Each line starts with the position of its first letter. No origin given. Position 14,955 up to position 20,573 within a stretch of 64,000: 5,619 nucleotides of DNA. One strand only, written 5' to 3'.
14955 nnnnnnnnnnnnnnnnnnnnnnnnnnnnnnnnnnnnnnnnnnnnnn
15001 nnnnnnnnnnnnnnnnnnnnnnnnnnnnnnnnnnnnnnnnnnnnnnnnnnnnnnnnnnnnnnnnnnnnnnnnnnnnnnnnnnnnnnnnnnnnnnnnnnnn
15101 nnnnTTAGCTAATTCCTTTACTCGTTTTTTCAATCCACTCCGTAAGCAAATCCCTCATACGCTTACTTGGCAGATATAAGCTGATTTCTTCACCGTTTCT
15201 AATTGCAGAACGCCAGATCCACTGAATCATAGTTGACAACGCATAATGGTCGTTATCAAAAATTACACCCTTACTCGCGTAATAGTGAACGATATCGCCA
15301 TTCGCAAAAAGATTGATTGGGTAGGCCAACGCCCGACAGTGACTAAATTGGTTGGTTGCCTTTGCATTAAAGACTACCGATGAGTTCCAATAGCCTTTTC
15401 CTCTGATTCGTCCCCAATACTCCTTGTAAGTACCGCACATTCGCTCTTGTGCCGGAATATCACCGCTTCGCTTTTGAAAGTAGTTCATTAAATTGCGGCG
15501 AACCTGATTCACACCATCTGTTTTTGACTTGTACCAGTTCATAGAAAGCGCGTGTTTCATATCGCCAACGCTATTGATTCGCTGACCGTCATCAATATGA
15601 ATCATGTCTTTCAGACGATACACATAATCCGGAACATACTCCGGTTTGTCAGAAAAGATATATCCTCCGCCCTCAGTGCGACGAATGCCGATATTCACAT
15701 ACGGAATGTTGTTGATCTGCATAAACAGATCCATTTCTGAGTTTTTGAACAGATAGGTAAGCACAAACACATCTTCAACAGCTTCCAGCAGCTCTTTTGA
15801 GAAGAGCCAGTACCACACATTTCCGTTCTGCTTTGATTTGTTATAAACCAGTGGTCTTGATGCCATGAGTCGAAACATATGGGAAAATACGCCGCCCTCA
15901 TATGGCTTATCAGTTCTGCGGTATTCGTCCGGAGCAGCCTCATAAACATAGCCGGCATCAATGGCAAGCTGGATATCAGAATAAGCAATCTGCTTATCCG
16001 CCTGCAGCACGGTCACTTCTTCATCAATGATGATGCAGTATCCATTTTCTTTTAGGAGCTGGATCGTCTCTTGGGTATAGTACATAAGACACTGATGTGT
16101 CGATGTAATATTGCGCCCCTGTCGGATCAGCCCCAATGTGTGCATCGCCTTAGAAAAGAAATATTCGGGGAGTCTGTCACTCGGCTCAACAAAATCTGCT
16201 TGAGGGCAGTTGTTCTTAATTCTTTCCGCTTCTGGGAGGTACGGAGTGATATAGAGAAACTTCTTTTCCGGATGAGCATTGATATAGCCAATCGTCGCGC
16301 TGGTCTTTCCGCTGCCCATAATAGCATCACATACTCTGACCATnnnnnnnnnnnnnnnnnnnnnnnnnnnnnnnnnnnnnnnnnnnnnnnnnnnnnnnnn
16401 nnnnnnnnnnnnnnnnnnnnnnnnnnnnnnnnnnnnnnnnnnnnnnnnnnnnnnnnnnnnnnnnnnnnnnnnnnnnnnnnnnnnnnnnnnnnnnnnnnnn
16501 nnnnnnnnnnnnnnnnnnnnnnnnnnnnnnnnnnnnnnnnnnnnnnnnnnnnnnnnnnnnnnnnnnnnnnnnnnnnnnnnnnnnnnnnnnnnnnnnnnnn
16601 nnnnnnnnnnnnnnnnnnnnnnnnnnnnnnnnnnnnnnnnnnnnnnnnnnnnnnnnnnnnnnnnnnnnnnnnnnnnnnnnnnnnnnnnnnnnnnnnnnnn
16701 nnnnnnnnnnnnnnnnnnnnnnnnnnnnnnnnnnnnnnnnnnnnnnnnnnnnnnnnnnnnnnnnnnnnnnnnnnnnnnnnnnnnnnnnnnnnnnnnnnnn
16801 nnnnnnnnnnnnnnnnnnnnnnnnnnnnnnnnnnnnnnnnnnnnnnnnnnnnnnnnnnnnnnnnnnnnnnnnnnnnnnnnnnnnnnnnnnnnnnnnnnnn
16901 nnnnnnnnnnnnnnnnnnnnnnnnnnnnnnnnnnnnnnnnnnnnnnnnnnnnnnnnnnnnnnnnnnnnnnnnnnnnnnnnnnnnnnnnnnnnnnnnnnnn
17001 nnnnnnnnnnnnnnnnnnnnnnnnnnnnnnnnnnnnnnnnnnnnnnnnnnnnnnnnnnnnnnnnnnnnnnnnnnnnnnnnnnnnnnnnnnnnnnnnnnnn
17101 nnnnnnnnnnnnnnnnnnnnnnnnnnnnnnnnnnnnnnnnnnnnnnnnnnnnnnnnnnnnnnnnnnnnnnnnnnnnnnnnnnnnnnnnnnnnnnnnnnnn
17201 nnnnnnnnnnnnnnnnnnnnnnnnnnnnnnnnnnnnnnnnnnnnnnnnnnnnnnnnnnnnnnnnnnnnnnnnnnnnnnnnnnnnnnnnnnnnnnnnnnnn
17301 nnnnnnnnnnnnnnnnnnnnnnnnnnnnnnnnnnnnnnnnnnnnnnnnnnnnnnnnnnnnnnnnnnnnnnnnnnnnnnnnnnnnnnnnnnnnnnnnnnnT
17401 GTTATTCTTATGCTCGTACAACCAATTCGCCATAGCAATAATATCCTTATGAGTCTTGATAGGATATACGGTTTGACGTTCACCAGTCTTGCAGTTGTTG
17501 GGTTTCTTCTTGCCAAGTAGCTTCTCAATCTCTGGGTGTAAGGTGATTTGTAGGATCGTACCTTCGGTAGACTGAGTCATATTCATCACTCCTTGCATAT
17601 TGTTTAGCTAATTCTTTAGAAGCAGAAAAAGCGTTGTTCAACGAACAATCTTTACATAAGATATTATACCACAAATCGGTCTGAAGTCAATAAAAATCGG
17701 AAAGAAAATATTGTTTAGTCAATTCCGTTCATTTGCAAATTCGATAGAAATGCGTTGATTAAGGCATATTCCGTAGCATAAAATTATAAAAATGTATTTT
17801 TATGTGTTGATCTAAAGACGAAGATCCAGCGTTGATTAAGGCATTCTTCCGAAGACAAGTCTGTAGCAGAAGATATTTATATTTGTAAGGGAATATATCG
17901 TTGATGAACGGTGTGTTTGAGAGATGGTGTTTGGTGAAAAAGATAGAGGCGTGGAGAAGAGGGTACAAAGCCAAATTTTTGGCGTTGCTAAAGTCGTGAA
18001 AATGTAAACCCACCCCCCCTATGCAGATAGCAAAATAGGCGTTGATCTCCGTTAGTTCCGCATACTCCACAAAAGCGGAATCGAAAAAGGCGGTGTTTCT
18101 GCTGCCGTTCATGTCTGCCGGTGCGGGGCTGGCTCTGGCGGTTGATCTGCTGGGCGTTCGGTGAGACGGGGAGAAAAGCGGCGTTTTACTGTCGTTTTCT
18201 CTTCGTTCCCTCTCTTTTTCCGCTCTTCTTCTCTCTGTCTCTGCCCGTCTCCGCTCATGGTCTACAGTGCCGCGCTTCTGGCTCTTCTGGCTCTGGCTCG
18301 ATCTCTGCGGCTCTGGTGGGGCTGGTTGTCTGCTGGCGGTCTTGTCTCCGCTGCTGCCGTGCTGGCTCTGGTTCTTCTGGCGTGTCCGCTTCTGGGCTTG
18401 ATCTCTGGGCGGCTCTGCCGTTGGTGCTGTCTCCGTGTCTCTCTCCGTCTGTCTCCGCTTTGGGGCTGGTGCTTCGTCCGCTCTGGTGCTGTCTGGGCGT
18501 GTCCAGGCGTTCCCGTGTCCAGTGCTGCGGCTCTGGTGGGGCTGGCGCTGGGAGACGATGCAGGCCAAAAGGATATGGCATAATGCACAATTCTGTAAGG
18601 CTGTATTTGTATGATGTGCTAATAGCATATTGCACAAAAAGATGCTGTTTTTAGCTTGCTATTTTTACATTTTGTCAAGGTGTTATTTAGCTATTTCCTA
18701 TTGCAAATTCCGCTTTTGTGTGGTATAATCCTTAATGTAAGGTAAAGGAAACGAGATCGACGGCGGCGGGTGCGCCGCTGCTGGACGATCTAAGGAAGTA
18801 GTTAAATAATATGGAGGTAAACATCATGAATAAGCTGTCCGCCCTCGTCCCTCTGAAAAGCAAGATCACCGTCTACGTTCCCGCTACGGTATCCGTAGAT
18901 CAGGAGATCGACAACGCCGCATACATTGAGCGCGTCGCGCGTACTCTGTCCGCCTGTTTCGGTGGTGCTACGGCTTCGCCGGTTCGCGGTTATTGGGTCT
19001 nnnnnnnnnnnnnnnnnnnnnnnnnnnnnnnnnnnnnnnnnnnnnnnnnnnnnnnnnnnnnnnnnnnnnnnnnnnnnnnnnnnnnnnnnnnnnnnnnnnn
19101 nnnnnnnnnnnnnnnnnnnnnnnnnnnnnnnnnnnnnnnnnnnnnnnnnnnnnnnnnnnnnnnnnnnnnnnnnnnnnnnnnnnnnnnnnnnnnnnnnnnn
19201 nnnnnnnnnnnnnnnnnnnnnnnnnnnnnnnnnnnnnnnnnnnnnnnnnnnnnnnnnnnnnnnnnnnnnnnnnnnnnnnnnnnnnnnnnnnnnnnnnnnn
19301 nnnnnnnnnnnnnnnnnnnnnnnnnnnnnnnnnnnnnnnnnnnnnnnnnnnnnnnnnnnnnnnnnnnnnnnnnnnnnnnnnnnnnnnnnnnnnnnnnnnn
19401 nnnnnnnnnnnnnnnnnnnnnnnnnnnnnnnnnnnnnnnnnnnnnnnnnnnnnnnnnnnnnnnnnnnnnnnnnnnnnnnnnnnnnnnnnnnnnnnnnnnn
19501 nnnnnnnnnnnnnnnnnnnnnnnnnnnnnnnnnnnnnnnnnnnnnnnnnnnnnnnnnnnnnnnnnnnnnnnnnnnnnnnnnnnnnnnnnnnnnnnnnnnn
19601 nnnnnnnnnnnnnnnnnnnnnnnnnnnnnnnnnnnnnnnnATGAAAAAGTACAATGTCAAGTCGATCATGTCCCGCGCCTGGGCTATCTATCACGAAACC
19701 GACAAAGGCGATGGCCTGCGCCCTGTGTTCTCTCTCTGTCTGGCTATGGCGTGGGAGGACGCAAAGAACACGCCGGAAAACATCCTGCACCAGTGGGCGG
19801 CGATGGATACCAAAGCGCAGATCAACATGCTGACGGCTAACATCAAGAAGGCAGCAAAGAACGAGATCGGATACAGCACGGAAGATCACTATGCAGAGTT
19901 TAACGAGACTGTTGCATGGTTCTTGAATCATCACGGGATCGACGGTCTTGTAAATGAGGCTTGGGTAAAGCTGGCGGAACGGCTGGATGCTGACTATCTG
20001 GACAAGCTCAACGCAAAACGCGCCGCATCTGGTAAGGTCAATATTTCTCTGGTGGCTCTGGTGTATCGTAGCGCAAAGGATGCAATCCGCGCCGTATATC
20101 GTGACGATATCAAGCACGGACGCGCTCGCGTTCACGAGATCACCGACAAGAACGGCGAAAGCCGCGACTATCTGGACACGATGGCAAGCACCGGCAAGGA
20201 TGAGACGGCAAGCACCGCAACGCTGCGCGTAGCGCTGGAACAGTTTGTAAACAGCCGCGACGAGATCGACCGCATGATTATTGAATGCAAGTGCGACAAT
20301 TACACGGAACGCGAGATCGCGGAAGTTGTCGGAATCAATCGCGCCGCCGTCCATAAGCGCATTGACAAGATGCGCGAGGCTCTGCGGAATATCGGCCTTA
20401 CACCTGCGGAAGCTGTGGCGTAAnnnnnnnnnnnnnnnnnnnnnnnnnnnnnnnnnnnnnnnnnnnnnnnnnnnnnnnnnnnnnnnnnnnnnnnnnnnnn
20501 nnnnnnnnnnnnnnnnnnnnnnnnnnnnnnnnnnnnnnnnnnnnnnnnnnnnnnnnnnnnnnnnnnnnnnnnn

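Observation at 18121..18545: ~360-nt tract almost free of adenine on the plus strand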

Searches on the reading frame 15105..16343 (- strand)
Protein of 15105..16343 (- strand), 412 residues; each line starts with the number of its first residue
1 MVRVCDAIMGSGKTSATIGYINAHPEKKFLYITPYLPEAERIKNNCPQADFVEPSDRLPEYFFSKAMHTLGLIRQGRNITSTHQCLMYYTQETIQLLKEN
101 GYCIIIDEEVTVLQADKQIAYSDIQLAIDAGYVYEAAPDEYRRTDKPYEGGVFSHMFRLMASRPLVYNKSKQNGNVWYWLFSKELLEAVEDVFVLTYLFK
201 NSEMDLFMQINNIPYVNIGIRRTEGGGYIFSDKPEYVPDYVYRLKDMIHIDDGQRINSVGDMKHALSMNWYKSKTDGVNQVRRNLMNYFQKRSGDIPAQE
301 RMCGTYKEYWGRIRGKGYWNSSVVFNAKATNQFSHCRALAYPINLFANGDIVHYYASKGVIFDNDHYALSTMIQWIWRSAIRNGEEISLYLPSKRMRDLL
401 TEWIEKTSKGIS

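Call 9: search_protein_families(library=pfam, proteins=[window:15105-16343:-], max_evalue=0.01)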
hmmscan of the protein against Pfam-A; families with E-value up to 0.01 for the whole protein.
window:15105-16343:- (412 aa): 0 families

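Call 10: search_protein_families(library=phrogs, proteins=[window:15105-16343:-], max_evalue=0.01)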
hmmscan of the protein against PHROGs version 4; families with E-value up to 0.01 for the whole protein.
window:15105-16343:- (412 aa): 1 family
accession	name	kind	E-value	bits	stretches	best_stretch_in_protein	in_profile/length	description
phrog_2467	-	unknown function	2.1e-53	183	1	2-406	10-423/502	-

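Call 40: search_solved_structures(query=window:15105-16343:-, max_evalue=1)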
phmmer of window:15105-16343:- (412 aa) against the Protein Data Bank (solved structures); distinct sequences matched with E-value up to 1: 1.
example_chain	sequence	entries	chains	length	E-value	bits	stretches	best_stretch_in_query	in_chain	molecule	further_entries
11nq_A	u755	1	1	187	0.92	11.6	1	276-329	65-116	RNA-directed RNA polymerase L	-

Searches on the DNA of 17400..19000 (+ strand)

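Call 5: search_dna_similar(query=window:17580-18820:+, collection=phages, mode=distant, max_rows=30)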
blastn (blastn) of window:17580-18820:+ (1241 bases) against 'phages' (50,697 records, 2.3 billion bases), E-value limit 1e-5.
No match.

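Call 21: search_rna_families(source=window, start=17400, end=19000, threshold=evalue, max_evalue=1)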
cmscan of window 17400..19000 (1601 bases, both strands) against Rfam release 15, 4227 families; matches with E-value up to 1: 1.
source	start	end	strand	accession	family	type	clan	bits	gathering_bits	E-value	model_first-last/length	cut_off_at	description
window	18163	18242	+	RF04083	MIR528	Gene; miRNA;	-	19.6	62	0.66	1-89/89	no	MIR528 microRNA precursor family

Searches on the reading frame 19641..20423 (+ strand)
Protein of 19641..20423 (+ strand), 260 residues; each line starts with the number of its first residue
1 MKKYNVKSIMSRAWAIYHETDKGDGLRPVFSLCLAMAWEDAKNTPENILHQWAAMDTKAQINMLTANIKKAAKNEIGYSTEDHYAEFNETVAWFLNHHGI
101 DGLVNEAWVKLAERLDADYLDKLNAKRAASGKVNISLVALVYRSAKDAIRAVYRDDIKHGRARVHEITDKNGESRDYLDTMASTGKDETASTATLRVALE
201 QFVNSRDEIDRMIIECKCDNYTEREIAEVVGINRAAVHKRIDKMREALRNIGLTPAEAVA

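Call 9: search_protein_families(library=pfam, proteins=[window:19641-20423:+], max_evalue=0.01)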
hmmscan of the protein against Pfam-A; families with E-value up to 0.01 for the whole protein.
window:19641-20423:+ (260 aa): 5 families
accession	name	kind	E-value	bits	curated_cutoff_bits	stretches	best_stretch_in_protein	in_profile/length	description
PF13412.12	HTH_24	-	5.1e-05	23.2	21.9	1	207-246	2-43/48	Winged helix-turn-helix DNA-binding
PF07410.16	Phage_Gp111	-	0.00014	22.9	27.1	1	9-90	2-85/117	Streptococcus thermophilus bacteriophage Gp111 protein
PF13404.12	HTH_AsnC-type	-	0.00017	21.8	27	1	224-245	21-42/42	AsnC-type helix-turn-helix domain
PF07638.17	Sigma70_ECF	-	0.00048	20.5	21.1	1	175-248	105-179/185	ECF sigma factor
PF08281.18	Sigma70_r4_2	-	0.002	18.1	25.7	1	214-246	19-52/54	Sigma-70, region 4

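Call 10: search_protein_families(library=phrogs, proteins=[window:19641-20423:+], max_evalue=0.01)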
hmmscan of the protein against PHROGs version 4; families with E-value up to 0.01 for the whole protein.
window:19641-20423:+ (260 aa): 6 families
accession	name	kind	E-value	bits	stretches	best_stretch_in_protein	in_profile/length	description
phrog_13787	-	unknown function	2.4e-09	38.6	1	161-250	78-166/172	-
phrog_1740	-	transcription regulation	8.3e-08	32.2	1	68-250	65-214/567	RNA polymerase sigma factor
phrog_351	-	transcription regulation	6.6e-06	26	1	167-251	638-725/928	RNA polymerase sigma factor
phrog_11138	-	unknown function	8.6e-05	23.9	1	171-250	53-137/142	-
phrog_7061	-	DNA, RNA and nucleotide metabolism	0.0013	20.2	1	193-239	17-63/70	HTH DNA binding protein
phrog_686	-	DNA, RNA and nucleotide metabolism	0.0013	20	1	199-244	27-72/76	HTH DNA binding protein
